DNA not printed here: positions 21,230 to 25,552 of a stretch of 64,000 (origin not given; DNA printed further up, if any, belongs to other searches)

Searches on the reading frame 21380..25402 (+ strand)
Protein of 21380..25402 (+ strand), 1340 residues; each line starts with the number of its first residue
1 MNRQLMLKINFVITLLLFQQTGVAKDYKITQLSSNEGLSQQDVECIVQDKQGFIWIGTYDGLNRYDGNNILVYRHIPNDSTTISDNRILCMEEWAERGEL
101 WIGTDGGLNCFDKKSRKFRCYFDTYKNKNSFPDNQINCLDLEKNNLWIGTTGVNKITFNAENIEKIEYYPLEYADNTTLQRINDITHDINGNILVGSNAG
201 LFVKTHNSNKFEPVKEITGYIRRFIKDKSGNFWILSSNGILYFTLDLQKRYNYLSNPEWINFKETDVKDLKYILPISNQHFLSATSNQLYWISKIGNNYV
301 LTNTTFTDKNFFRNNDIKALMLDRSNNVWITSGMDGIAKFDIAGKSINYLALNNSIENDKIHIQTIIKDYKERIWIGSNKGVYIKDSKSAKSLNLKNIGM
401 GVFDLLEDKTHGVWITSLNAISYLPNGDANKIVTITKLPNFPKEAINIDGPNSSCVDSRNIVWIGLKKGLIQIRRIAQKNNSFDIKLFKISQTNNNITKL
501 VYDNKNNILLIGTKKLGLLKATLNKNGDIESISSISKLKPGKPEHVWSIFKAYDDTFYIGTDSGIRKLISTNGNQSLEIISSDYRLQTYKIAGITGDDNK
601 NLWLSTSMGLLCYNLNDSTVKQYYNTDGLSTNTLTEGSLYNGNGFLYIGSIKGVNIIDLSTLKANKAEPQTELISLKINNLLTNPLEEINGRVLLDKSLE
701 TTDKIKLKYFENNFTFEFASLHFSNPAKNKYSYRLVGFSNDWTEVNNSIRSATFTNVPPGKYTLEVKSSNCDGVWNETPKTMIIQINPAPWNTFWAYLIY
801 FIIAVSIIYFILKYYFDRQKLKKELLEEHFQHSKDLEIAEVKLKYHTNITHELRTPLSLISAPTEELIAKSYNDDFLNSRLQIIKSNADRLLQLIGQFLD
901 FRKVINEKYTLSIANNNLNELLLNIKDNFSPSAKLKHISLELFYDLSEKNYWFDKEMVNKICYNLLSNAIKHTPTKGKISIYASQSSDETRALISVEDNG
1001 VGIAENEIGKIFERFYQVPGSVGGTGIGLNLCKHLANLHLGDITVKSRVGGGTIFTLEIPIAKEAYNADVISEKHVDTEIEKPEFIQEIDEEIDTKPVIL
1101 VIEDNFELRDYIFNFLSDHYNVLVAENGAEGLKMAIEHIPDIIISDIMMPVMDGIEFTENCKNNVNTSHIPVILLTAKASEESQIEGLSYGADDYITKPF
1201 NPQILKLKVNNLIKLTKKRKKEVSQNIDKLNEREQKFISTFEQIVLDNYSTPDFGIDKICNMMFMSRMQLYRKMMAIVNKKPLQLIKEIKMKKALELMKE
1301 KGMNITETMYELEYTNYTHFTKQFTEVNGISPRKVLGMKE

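Call 10: search_protein_families(library=pfam, proteins=[window:21380-25402:+])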
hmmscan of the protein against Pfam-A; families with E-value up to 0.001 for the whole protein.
window:21380-25402:+ (1340 aa): 7 families
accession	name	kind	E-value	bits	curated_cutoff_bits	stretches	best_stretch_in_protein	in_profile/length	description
PF02518.31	HATPase_c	-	2.8e-25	89.4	26.4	1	956-1062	4-110/111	Histidine kinase-, DNA gyrase B-, and HSP90-like ATPase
PF00072.30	Response_reg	-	2.1e-24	86.2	30.2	1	1099-1209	1-110/111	Response regulator receiver domain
PF07494.17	Reg_prop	-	6.1e-24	81.5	20.4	1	37-60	1-24/24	Two component regulator propeller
PF07495.19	Y_Y_Y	-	9.6e-19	67.5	26.6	1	723-786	2-64/65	Y_Y_Y domain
PF12833.13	HTH_18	-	3.7e-13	50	33.6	1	1259-1335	1-77/80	Helix-turn-helix domain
PF00512.31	HisKA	-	1.1e-09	38.7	26.9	1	847-903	7-62/66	His Kinase A (phospho-acceptor) domain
PF00165.29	HTH_AraC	-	0.00052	20.5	26.6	0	1247-1287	3-42/42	Bacterial regulatory helix-turn-helix proteins, AraC family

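Call 66: search_protein_families(library=ncbifam, proteins=[window:21380-25402:+], max_evalue=0.01)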
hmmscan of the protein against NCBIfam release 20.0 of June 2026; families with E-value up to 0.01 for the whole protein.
window:21380-25402:+ (1340 aa): 162 families (the best 25 are shown)
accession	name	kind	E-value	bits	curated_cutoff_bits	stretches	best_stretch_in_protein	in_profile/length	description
NF047465.1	hybrid_HK_LvrA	exception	1e-74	252.1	1200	1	836-1262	196-624/819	hybrid histidine kinase/response regulator LvrA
NF041947.1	LuxQ_Vibrio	equivalog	8.7e-50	169.4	1200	1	837-1206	467-832/843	quorum-sensing autoinducer 2 sensor kinase/phosphatase LuxQ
NF046044.1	PnpS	equivalog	1.7e-49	168.9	400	1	839-1060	167-390/390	two-component system histidine kinase PnpS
NF047874.1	MASE3_PAS_HK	subfamily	2.4e-47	162.1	560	1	824-1081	382-645/655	MASE3 domain-containing sensor histidine kinase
TIGR02956.1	TMAO_torS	equivalog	3e-47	161.3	676.5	1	820-1222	442-829/967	TMAO reductase system sensor histidine kinase/response regulator TorS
NF008318.0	PRK11107.1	equivalog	1.2e-46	159.2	890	2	834-1067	285-524/920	two-component sensor histidine kinase BarA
NF011874.0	PRK15347.1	equivalog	1.9e-46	158.6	852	2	842-1064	398-617/921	two component system sensor kinase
NF038297.2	hybrid_HK_HrmK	equivalog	9.2e-45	153.4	725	1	839-1206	232-601/607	hybrid histidine kinase/response regulator HrmK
NF033092.0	HK_WalK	equivalog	9.2e-43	146.7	725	1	843-1061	373-594/594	cell wall metabolism sensor histidine kinase WalK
NF008302.0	PRK11091.1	equivalog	1.5e-42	145.8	838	1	835-1276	275-695/779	aerobic respiration two-component sensor histidine kinase ArcB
NF041880.1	EPS_EpsF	equivalog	4.8e-42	144.1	900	2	840-1055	272-487/492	response regulator EpsF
NF008099.0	PRK10841.1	equivalog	1.2e-41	142.4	920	2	844-1076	472-705/949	two-component system sensor histidine kinase RcsC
TIGR02966.1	phoR_proteo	equivalog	3.7e-40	138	334.2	1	838-1058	110-332/333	phosphate regulon sensor histidine kinase PhoR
NF041735.1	hist_kin_RppB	equivalog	1.2e-38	133.1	400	1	845-1060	219-438/438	two-component system sensor histidine kinase RppB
NF008468.0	PRK11360.1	equivalog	1.2e-34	119.7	646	1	845-1065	399-612/616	two-component system sensor histidine kinase AtoS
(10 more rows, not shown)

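Call 74: find_homologous_proteins(query=window:21380-25402:+, max_evalue=1e-100)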
Query window:21380-25402:+ (1340 aa): 3704 proteins with E <= 1e-100 among 8000 candidates; the best 120 are listed.
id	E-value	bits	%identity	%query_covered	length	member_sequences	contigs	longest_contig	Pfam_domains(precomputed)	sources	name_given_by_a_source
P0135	0.0e+0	3027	100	100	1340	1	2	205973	PF12833.14,PF07495.20,PF07494.18,PF02518.32,PF00512.32,PF00072.31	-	-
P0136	0.0e+0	2201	72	100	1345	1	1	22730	PF12833.14,PF07495.20,PF07494.18,PF02518.32,PF00512.32,PF00165.30,PF00072.31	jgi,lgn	jgi:ligand-binding sensor domain-containing protein/CheY-like chemotaxis protein/nitrogen-specific s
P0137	0.0e+0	1999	85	78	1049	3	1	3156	PF12833.14,PF07495.20,PF07494.18,PF02518.32,PF00512.32,PF00072.31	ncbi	ncbi:MAG: response regulator, partial [Paludibacter sp.]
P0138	0.0e+0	1846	62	100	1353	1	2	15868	PF12833.14,PF07495.20,PF23748.2,PF07494.18,PF02518.32,PF00512.32,PF00072.31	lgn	-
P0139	0.0e+0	1827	62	100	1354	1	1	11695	PF12833.14,PF07495.20,PF07494.18,PF02518.32,PF00512.32,PF00072.31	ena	-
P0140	0.0e+0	1820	61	100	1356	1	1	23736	PF12833.14,PF07495.20,PF07494.18,PF02518.32,PF00512.32,PF00072.31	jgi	jgi:signal transduction histidine kinase/ligand-binding sensor domain-containing protein/CheY-like c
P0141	0.0e+0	1819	60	100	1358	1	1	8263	PF12833.14,PF07495.20,PF07494.18,PF02518.32,PF00512.32,PF00072.31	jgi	jgi:signal transduction histidine kinase/ligand-binding sensor domain-containing protein/CheY-like c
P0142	0.0e+0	1804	61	100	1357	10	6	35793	PF12833.14,PF07495.20,PF07494.18,PF02518.32,PF00512.32,PF00072.31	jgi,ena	-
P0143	0.0e+0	1773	60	100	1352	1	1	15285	PF12833.14,PF07495.20,PF07494.18,PF02518.32,PF00512.32,PF00165.30,PF00072.31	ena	-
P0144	0.0e+0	1740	60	99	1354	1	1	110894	PF12833.14,PF07495.20,PF07494.18,PF02518.32,PF00512.32,PF00165.30,PF00072.31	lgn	-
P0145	0.0e+0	1657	57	100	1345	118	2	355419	PF12833.14,PF07495.20,PF07494.18,PF02518.32,PF00512.32,PF00165.30,PF00072.31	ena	-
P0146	0.0e+0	1630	54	99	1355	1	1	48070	PF12833.14,PF07495.20,PF23748.2,PF07494.18,PF02518.32,PF00512.32,PF00165.30,PF00072.31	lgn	-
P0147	0.0e+0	1572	54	99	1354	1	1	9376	PF12833.14,PF07495.20,PF07494.18,PF02518.32,PF00512.32,PF00165.30,PF00072.31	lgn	-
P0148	0.0e+0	1534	53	99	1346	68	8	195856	PF12833.14,PF07495.20,PF07494.18,PF02518.32,PF00512.32,PF00165.30,PF00072.31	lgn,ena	-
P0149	0.0e+0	1526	54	98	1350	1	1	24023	PF12833.14,PF07495.20,PF07494.18,PF02518.32,PF00512.32,PF00165.30,PF00072.31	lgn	-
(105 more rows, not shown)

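Call 75: find_encoding_contigs(protein=P0147, flank=10000, max_places=2)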
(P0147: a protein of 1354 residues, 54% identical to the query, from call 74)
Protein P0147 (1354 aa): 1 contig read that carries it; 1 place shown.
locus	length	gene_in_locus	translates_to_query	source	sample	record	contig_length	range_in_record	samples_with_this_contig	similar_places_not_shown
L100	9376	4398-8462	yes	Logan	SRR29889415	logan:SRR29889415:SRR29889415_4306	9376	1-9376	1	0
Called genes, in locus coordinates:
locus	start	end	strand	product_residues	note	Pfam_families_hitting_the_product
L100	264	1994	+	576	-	PF13229:Beta_helix (faint), PF23763:Beta-barrel_GLAA-B_I, PF23764:Beta-barrel_GLAA-B_II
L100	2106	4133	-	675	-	PF18962:Por_Secre_tail (weak)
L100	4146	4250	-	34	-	-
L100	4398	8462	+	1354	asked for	PF07494:Reg_prop (faint), PF07495:Y_Y_Y, PF00512:HisKA, PF02518:HATPase_c, PF00072:Response_reg, PF00165:HTH_AraC (faint), PF12833:HTH_18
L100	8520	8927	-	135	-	PF03061:4HBT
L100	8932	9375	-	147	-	?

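Call 76: find_encoding_contigs(protein=P0149, flank=10000, max_places=2)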
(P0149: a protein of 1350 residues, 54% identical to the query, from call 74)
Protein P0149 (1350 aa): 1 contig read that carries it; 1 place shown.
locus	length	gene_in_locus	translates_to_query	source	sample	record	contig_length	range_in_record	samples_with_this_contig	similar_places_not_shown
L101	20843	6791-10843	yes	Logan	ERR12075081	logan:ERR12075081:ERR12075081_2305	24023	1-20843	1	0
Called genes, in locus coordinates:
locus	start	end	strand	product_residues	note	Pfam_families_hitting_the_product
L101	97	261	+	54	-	-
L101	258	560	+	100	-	PF00403:HMA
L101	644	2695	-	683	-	PF18962:Por_Secre_tail (weak)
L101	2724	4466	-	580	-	PF18962:Por_Secre_tail (weak)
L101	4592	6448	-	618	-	PF18962:Por_Secre_tail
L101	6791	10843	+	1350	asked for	PF07494:Reg_prop (faint), PF07495:Y_Y_Y, PF00512:HisKA, PF02518:HATPase_c, PF00072:Response_reg, PF00165:HTH_AraC (faint), PF12833:HTH_18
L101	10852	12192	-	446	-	PF08522:BT_3987-like_N, PF00801:PKD (weak), PF18911:PKD_4, PF16405:DUF5013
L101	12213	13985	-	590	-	PF14322:SusD-like_3, PF07980:SusD_RagB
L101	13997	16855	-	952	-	PF07715:Plug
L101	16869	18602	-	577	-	PF14322:SusD-like_3, PF07980:SusD_RagB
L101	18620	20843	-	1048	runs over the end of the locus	PF13620:CarboxypepD_reg, PF13715:CarbopepD_reg_2, PF07715:Plug, PF00593:TonB_dep_Rec_b-barrel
